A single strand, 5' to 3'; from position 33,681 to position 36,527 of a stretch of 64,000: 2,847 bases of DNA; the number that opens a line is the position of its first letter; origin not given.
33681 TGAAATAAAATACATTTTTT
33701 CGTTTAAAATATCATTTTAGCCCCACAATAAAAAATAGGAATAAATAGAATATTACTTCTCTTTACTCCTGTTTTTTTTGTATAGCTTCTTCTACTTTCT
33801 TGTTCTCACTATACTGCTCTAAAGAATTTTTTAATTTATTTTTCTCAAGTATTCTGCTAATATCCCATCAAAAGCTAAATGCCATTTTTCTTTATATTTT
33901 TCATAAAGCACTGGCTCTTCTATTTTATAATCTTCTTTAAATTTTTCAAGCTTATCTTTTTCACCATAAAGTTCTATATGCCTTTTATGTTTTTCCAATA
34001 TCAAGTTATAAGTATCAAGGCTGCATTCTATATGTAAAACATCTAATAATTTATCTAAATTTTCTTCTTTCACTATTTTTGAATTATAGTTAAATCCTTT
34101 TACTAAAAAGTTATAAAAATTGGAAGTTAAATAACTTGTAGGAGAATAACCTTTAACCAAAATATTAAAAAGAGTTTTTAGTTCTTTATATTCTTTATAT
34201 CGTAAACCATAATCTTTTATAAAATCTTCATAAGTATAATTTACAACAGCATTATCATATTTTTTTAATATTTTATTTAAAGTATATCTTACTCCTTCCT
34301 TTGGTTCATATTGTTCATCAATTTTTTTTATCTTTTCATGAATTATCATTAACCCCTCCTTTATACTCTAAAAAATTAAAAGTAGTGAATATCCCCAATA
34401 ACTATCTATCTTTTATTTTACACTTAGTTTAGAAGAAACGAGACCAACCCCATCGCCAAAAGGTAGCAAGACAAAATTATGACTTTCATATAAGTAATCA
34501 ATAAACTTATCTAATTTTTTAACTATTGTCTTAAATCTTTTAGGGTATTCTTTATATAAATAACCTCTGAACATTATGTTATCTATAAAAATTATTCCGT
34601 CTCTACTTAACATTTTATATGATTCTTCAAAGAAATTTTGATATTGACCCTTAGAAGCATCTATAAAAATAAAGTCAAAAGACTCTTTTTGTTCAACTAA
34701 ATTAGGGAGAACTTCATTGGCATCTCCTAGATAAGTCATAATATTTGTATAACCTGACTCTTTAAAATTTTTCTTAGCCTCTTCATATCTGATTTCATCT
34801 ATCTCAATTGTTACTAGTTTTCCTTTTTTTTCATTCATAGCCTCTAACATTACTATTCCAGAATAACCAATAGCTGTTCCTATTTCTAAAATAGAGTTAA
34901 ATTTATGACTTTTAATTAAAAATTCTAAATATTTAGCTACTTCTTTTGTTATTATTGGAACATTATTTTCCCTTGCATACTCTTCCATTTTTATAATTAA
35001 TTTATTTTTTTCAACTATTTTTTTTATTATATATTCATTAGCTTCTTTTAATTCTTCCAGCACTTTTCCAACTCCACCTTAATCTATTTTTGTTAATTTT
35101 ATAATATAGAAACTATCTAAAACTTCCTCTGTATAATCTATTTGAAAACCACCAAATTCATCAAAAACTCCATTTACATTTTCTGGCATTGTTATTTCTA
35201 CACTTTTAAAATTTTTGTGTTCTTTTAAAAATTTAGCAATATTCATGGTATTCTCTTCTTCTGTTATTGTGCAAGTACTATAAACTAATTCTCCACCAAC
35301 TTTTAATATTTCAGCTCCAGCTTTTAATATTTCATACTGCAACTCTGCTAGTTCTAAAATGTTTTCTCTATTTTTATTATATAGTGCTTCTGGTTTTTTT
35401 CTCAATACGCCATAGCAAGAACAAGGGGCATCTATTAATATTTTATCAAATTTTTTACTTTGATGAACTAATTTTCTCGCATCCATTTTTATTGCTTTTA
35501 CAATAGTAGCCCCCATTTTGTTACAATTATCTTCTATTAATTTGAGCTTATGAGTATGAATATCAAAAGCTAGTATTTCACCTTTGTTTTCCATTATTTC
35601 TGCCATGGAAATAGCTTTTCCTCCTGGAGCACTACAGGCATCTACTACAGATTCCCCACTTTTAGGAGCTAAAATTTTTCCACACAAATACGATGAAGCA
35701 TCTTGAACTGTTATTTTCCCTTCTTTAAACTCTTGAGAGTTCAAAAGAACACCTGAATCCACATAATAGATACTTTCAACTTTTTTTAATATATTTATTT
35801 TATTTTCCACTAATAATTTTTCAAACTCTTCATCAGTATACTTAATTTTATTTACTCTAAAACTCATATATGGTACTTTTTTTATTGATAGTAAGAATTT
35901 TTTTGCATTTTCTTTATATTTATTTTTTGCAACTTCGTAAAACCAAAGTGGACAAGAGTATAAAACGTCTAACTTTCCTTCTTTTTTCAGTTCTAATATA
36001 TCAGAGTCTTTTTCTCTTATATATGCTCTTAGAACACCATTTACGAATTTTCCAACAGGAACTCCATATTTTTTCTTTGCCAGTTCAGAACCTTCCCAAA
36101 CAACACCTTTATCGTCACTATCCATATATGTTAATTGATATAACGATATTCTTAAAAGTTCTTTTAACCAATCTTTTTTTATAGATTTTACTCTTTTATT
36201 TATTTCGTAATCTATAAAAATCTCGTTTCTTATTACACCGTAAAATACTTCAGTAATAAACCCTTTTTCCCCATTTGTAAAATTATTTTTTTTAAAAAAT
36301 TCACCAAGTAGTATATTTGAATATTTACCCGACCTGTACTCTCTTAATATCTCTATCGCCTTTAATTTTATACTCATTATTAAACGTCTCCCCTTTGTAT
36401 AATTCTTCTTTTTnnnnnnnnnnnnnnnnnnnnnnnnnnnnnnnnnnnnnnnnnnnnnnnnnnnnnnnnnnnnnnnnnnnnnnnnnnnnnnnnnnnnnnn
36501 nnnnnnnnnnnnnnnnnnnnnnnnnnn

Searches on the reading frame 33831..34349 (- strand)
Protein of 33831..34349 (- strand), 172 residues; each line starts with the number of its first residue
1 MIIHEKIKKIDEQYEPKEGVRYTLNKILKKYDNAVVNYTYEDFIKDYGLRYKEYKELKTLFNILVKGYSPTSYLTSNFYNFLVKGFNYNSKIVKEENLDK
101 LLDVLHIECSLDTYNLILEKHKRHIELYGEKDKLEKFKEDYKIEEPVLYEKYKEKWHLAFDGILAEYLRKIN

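Call 3: search_protein_families(library=padloc, proteins=[window:33831-34349:-], max_evalue=0.01)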
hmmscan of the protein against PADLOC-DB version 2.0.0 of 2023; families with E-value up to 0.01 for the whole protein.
window:33831-34349:- (172 aa): 0 families

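Call 4: search_protein_families(library=pfam, proteins=[window:33831-34349:-], max_evalue=0.01)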
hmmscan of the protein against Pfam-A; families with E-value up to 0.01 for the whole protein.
window:33831-34349:- (172 aa): 0 families

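Call 5: search_protein_families(library=ncbifam, proteins=[window:33831-34349:-], max_evalue=0.01)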
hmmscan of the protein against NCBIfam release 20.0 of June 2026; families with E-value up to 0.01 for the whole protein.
window:33831-34349:- (172 aa): 0 families

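Call 18: search_protein_families(library=phrogs, proteins=[window:33831-34349:-], max_evalue=0.001)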
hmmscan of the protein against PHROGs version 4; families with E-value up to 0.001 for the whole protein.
window:33831-34349:- (172 aa): 0 families

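Call 24: find_homologous_proteins(query=window:33831-34349:-, max_evalue=0.001)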
Query window:33831-34349:- (172 aa): 7 proteins with E <= 0.001 among 312 candidates.
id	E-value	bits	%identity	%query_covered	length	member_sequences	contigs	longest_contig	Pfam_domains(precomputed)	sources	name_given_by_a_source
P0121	6.2e-95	334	89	93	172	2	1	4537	-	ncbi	ncbi:MAG: hypothetical protein ACRC6K_07975 [Fusobacteriaceae bacterium]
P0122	1.9e-74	267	73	98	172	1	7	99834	-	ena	-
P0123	2.8e-39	153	56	78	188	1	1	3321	-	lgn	-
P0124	1.8e-38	150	52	80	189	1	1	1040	-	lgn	-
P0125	1.1e-26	112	47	98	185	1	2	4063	-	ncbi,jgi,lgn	-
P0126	2.4e-26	111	40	99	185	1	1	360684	-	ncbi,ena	-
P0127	1.7e-23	101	42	99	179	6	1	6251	-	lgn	-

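Call 25: find_encoding_contigs(protein=P0122, flank=10000, max_places=6)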
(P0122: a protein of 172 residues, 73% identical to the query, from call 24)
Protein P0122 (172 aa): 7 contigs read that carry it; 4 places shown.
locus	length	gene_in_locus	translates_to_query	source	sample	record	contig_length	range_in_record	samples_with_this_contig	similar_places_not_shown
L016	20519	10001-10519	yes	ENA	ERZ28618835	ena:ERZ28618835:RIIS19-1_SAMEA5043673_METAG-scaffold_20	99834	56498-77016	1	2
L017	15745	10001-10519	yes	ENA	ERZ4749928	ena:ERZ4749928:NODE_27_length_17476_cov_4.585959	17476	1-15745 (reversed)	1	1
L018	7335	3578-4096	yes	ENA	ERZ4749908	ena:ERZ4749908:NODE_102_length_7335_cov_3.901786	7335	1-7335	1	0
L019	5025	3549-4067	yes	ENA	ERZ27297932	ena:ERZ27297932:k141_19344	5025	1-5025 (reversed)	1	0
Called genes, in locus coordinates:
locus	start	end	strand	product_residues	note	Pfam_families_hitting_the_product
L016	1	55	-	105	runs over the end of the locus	PF00085:Thioredoxin, PF13098:Thioredoxin_2 (weak)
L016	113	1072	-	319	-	PF00890:FAD_binding_2 (weak), PF01134:GIDA (faint), PF01266:DAO (faint), PF03486:HI0933_like (faint), PF07992:Pyr_redox_2, PF13738:Pyr_redox_3, PF00070:Pyr_redox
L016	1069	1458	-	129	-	PF28011:GrdX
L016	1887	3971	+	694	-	PF01751:Toprim, PF01131:Topoisom_bac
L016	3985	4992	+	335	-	PF00586:AIRS, PF02769:AIRS_C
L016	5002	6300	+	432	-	PF01029:NusB, PF17125:Methyltr_RsmF_N (weak), PF22458:RsmF-B_ferredox (weak), PF01209:Ubie_methyltran (faint), PF01728:FtsJ, PF01189:Methyltr_RsmB-F, PF13847:Methyltransf_31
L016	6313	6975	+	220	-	PF01596:Methyltransf_3, PF01135:PCMT, PF03602:Cons_hypoth95 (weak), PF13847:Methyltransf_31, PF13578:Methyltransf_24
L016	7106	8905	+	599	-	PF00145:DNA_methylase, PF09553:RE_Eco47II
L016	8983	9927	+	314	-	-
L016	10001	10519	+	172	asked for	-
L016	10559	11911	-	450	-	PF00239:Resolvase, PF07508:Recombinase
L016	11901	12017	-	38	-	-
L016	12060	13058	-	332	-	PF01555:N6_N4_Mtase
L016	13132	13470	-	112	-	-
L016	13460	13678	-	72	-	-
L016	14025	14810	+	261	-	PF00717:Peptidase_S24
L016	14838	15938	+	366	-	-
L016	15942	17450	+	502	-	-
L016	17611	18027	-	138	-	-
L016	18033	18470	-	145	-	PF13274:SocA_Panacea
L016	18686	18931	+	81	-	-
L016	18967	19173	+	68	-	-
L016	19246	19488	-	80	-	-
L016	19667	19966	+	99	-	-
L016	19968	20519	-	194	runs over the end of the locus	-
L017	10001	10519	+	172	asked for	-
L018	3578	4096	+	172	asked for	-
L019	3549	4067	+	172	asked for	-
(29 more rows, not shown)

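Call 26: find_encoding_contigs(protein=P0121, flank=10000, max_places=4)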
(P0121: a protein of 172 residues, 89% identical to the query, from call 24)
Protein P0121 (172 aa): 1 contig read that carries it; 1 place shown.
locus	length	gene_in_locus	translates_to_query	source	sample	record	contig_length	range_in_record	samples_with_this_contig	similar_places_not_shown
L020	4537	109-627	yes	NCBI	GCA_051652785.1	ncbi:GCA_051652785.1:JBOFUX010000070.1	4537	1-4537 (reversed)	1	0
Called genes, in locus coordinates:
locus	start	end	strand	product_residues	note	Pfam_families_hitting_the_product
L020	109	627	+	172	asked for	-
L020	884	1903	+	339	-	-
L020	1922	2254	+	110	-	PF14213:DUF4325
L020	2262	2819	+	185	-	-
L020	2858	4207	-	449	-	PF00239:Resolvase, PF07508:Recombinase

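Call 27: find_encoding_contigs(protein=P0126, flank=10000, max_places=4)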
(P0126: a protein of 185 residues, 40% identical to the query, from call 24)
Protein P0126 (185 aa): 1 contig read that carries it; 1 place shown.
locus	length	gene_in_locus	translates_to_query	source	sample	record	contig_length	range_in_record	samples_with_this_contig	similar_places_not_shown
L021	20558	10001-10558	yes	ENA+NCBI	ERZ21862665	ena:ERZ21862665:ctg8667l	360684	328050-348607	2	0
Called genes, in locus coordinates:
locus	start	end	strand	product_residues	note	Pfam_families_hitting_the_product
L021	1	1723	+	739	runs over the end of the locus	-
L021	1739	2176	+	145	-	PF00293:NUDIX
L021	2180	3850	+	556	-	PF05157:MshEN, PF00437:T2SSE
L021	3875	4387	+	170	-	PF00156:Pribosyltran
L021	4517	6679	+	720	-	PF01966:HD, PF13328:HD_4, PF04607:RelA_SpoT, PF02824:TGS, PF19296:RelA_AH, PF28438:RelA_RIS, PF13291:ACT_4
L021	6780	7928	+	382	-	PF01702:TGT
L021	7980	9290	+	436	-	PF01029:NusB, PF22458:RsmF-B_ferredox, PF01189:Methyltr_RsmB-F, PF01728:FtsJ, PF13847:Methyltransf_31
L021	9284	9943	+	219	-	PF01135:PCMT, PF01596:Methyltransf_3, PF02353:CMAS, PF13847:Methyltransf_31, PF13578:Methyltransf_24, PF13649:Methyltransf_25 (weak)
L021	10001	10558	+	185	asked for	-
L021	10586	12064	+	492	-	PF04326:SLFN_AlbA_2, PF13749:HATPase_c_4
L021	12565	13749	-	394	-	-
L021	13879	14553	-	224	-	PF00717:Peptidase_S24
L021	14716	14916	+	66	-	-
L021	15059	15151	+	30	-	-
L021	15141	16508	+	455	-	PF00239:Resolvase, PF07508:Recombinase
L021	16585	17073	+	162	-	-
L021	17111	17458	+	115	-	-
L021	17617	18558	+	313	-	-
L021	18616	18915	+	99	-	-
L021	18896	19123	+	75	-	-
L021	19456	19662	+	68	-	-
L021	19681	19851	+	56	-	-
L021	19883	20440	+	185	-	-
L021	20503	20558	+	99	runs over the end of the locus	-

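Call 41: search_protein_families(library=padloc, proteins=[L020:884-1903:+, L020:1922-2254:+, L020:2262-2819:+, L021:10586-12064:+, L016:7106-8905:+, L016:8983-9927:+], max_evalue=0.001)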
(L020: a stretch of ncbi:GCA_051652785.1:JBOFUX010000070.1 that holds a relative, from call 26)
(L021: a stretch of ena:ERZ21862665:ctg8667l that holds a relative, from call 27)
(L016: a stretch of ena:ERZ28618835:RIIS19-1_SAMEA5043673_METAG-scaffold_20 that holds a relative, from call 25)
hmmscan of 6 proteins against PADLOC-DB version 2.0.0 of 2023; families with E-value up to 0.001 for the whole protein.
L020:884-1903:+ (339 aa): 0 families

L020:1922-2254:+ (110 aa): 0 families

L020:2262-2819:+ (185 aa): 0 families

L021:10586-12064:+ (492 aa): 3 families
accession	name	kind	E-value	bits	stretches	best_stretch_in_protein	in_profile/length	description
PDLC02402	Aga_SIR2-PNTD1-PNTD2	-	2.8e-10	37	1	187-349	333-487/876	Class I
PDLC05032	PDC-S50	-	2.5e-07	28.2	1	12-130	4-121/387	-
PDLC02418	Aga_SIR2-Kinase-PNTD1-PNTD2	-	2.5e-06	24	1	292-350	310-366/756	Class I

L016:7106-8905:+ (599 aa): 62 families (the best 25 are shown)
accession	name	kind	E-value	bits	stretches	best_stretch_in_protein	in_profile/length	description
PDLC03330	MTase_II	-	1.8e-138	460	1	2-339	94-427/430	Type II methyltransferase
PDLC03272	MTase_II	-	2.9e-105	350.7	1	2-347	69-399/407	Type II methyltransferase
PDLC03378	MTase_II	-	1.7e-101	337.9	1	7-345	2-337/344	Type II methyltransferase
PDLC03234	MTase_II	-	6.1e-82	273.9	2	6-198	3-190/375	Type II methyltransferase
PDLC00026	DruM2|DruM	-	7.6e-82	273.5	1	6-343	3-323/336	DNA cytosine methylase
PDLC00033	DruM2|DruM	-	1.3e-76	256.4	1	2-341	16-367/368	DNA cytosine methylase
PDLC03326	MTase_II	-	1.4e-71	239.9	2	5-228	2-217/412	Type II methyltransferase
PDLC02650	DrmMII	-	2.8e-68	228.8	2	138-342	204-426/435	DrmMII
PDLC03307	MTase_II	-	1.2e-66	223.5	2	139-351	152-382/382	Type II methyltransferase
PDLC03237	MTase_II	-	1.9e-65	219.4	2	7-193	793-985/1036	Type II methyltransferase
PDLC00027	DruM2|DruM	-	5.9e-62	208.1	2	3-273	7-251/361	DNA cytosine methylase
PDLC00031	DruM2|DruM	-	4e-57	192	2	2-273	6-251/361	DNA cytosine methylase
PDLC02649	DrmMII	-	1e-55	187.4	3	65-209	102-249/422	DrmMII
PDLC00029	DruM2|DruM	-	4.3e-53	178.8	1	6-344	3-317/329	DNA cytosine methylase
PDLC02647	DrmMII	-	1.4e-50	170.5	1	10-339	121-441/447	DrmMII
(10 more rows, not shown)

L016:8983-9927:+ (314 aa): 1 family
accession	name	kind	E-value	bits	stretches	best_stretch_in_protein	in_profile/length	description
PDLC01194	Cas11d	-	0.00029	19.3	1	60-114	121-175/202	CAS-I-D; effector_SS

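Call 42: search_protein_families(library=pfam, proteins=[L020:884-1903:+, L020:1922-2254:+, L020:2262-2819:+, L021:10586-12064:+, L016:8983-9927:+], max_evalue=0.001)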
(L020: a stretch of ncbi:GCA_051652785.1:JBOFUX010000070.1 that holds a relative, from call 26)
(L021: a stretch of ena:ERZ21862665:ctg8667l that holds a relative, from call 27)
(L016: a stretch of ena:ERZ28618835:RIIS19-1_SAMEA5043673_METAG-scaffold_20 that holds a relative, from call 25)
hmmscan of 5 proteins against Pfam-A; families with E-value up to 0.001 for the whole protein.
L020:884-1903:+ (339 aa): 0 families

L020:1922-2254:+ (110 aa): 1 family
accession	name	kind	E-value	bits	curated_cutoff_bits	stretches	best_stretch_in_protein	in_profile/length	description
PF14213.11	DUF4325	-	1e-12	48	23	1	25-91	2-61/64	STAS-like domain of unknown function (DUF4325)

L020:2262-2819:+ (185 aa): 0 families

L021:10586-12064:+ (492 aa): 2 families
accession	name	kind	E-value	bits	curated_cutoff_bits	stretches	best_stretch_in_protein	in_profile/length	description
PF13749.12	HATPase_c_4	-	1.5e-24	86.2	26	1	324-407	1-88/89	Putative ATP-dependent DNA helicase recG C-terminal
PF04326.19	SLFN_AlbA_2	-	1.1e-18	68.3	25.3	1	26-147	1-117/118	Schlafen, AlbA_2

L016:8983-9927:+ (314 aa): 0 families

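Call 79: search_protein_families(library=phrogs, proteins=[L020:884-1903:+, L020:1922-2254:+, L020:2262-2819:+, L016:14838-15938:+, L016:15942-17450:+, L016:8983-9927:+], max_evalue=0.001)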
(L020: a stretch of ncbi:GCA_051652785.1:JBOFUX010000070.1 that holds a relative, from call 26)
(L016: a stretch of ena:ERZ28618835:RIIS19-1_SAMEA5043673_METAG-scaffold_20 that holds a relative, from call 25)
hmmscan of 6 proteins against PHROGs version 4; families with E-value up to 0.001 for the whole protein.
L020:884-1903:+ (339 aa): 1 family
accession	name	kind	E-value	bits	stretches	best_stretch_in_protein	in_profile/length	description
phrog_3364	-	unknown function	1.3e-34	120.9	1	44-339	3-290/304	-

L020:1922-2254:+ (110 aa): 1 family
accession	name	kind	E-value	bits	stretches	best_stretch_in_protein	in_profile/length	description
phrog_5816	-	unknown function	2.2e-11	44.1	1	2-104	341-437/441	-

L020:2262-2819:+ (185 aa): 0 families

L016:14838-15938:+ (366 aa): 0 families

L016:15942-17450:+ (502 aa): 0 families

L016:8983-9927:+ (314 aa): 0 families

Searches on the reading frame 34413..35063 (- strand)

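Call 72: search_protein_families(library=ncbifam, proteins=[window:34413-35063:-], max_evalue=0.00001)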
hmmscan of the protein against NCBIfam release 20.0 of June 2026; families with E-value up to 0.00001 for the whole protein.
window:34413-35063:- (216 aa): 8 families
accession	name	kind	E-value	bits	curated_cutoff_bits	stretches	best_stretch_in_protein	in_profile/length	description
NF001453.0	PRK00312.1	equivalog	1.1e-10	41.4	188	1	41-158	68-173/217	protein-L-isoaspartate(D-aspartate) O-methyltransferase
TIGR02469.1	CbiT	equivalog_domain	9.6e-10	38.8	78.3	1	53-162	18-122/124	precorrin-6Y C5,15-methyltransferase (decarboxylating) subunit CbiT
NF001556.0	PRK00377.1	equivalog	2.3e-09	37.3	238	1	26-165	12-148/198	cobalt-precorrin-6Y C(15)-methyltransferase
NF010549.0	PRK13942.1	equivalog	4e-09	36.3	282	1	56-118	79-140/215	protein-L-isoaspartate O-methyltransferase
TIGR00080.1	pimt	equivalog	1.9e-08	34.4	159.05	1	42-137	66-155/216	protein-L-isoaspartate O-methyltransferase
TIGR04364.1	methyltran_FxLD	equivalog_domain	3.6e-08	32.9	320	1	56-135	84-157/394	methyltransferase, FxLD system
NF010550.0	PRK13943.1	equivalog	4.4e-06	26.1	359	1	50-134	76-155/322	protein-L-isoaspartate O-methyltransferase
NF006138.0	PRK08287.1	equivalog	6.4e-06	26.1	210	1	25-165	2-134/189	decarboxylating cobalt-precorrin-6B (C(15))-methyltransferase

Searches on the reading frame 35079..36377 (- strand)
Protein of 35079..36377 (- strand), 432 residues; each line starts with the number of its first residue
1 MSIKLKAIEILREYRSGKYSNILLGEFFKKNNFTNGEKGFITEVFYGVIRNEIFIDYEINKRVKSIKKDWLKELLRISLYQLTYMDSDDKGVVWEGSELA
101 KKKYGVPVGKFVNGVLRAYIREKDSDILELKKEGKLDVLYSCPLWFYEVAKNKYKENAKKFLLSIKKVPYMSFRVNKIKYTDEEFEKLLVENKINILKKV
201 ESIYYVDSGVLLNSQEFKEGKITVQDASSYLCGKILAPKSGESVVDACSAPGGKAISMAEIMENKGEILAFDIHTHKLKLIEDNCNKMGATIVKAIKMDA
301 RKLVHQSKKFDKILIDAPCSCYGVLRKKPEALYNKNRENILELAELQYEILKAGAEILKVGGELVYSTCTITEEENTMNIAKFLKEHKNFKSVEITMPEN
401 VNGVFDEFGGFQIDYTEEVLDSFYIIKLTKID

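Call 19: find_related_loci(query=window:35079-36377:-, collection=genome_contigs, flank=10000)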
Query window:35079-36377:- (432 aa) in genome_contigs; peptide patterns used: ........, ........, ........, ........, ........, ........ (x = any residue, [..] = any of these).
151 stretches matched a pattern; 15 encode a relative of the query (tblastn E <= 1e-3); 15 distinct loci.
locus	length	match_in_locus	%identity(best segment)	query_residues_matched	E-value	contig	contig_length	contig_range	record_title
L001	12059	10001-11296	97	1-432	0e+0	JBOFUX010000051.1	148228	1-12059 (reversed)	MAG: Fusobacteriaceae bacterium isolate WFFMC_MAG_593 k139_11896_flag=0_multi=20.8747_len=148228, whole genome shotgun s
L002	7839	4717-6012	94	1-432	0e+0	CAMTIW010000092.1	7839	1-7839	MAG TPA_asm: uncultured Fusobacteriaceae bacterium isolate ERR5094903_bin.6_metaWRAP_v1.3_MAG genome assembly, contig: E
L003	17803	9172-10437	38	19-430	2e-71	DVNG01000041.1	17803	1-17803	MAG TPA_asm: Candidatus Limousia pullorum isolate ChiGjej1B1-1684 ChiGjej1B1M5__C103754_L17803_SRR6323428, whole genome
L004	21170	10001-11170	37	10-391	3e-71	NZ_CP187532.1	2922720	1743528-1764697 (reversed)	Ihubacter sp. rT4E-8 chromosome, complete genome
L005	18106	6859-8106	35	15-430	7e-70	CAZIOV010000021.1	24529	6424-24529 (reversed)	MAG TPA_asm: uncultured Oscillospiraceae bacterium isolate SRP222994_co1_528 genome assembly, contig: NODE_4038_length_2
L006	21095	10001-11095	39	37-391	2e-68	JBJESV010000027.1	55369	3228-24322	MAG: Emergencia sp. isolate PUUB37_bin.033 NODE_218_length_55369_cov_23.307662, whole genome shotgun sequence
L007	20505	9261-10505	35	1-430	1e-64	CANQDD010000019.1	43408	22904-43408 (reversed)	MAG: uncultured Clostridia bacterium isolate Lapin-001__bin71 genome assembly, contig: Lapin-001__NODE_1157_length_43408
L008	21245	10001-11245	35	1-430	6e-64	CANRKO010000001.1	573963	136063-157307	MAG: uncultured Clostridia bacterium isolate Lapin-033__bin4 genome assembly, contig: Lapin-033__NODE_1_length_573963_co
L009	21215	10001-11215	35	19-430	2e-62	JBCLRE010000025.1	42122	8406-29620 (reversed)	Anaerovoracaceae bacterium 42-11 voucher GPTB0096 scaffold25, whole genome shotgun sequence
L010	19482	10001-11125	37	19-391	2e-61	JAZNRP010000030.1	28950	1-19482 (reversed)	MAG: Acutalibacteraceae bacterium isolate T1900044814_TS20190280.MAGScoT_cleanbin_000014 SGB_2810_k141_322168, whole gen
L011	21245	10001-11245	34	1-430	4e-61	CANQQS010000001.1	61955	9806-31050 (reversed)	MAG: uncultured Clostridia bacterium isolate Lapin-008__bin90 genome assembly, contig: Lapin-008__NODE_584_length_61955_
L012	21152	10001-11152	34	14-397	4e-53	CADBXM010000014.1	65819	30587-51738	MAG: uncultured Clostridiales bacterium isolate RUG14393 genome assembly, contig: RUG14393_asm_14, whole genome shotgun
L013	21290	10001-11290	38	19-430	5e-65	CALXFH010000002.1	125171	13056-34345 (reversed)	MAG: uncultured Clostridia bacterium isolate BRZ_HT__bin100 genome assembly, contig: BRZ_HT__NODE_273_length_125171_cov_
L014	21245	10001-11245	35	1-430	2e-62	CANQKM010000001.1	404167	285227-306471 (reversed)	MAG: uncultured Clostridia bacterium isolate Lapin-030__bin80 genome assembly, contig: Lapin-030__NODE_4_length_404167_c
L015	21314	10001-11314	25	1-398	1e-38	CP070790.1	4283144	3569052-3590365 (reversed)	MAG: Planctomycetota bacterium isolate bin1449 chromosome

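Call 72: search_protein_families(library=ncbifam, proteins=[window:35079-36377:-], max_evalue=0.00001)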
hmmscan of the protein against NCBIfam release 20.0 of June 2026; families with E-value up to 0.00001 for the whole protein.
window:35079-36377:- (432 aa): 11 families
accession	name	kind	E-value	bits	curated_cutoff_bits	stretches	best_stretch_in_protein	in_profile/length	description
NF011494.0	PRK14902.1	equivalog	9.3e-119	397.1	319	1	5-431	7-443/444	16S rRNA (cytosine(967)-C(5))-methyltransferase RsmB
TIGR00563.1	rsmB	equivalog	7.4e-95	318.6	269.05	1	8-430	5-435/437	16S rRNA (cytosine(967)-C(5))-methyltransferase RsmB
NF011493.0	PRK14901.1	equivalog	4.6e-89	299.3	540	1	6-430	8-445/447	16S rRNA (cytosine(967)-C(5))-methyltransferase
NF008149.0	PRK10901.1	equivalog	4.1e-72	243.5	375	1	9-430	18-432/434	16S rRNA (cytosine(967)-C(5))-methyltransferase RsmB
NF011495.0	PRK14903.1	equivalog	1.4e-66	225.1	503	1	3-431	5-430/431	16S rRNA (cytosine(967)-C(5))-methyltransferase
TIGR00446.1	nop2p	subfamily_domain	4.9e-54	183.3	210.45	1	174-406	2-236/264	NOL1/NOP2/sun family putative RNA methylase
NF008898.0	PRK11933.1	equivalog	7.9e-40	136.7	588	1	159-387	27-264/480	16S rRNA (cytosine(1407)-C(5))-methyltransferase RsmF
NF040814.1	tRNA_cyt_mtase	equivalog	1.8e-37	129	550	1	156-419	20-281/305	tRNA (cytosine(49)-C(5))-methyltransferase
NF041567.1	mtaseRsmF_Thermus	equivalog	1.5e-35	122.6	690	1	172-397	24-249/443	16S rRNA (cytosine(1407)-C(5))-methyltransferase RsmF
TIGR01951.1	nusB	equivalog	4.5e-08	33.4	88.35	1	21-122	24-130/131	transcription antitermination factor NusB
TIGR02469.1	CbiT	equivalog_domain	2.4e-06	27.8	78.3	0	236-316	15-95/124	precorrin-6Y C5,15-methyltransferase (decarboxylating) subunit CbiT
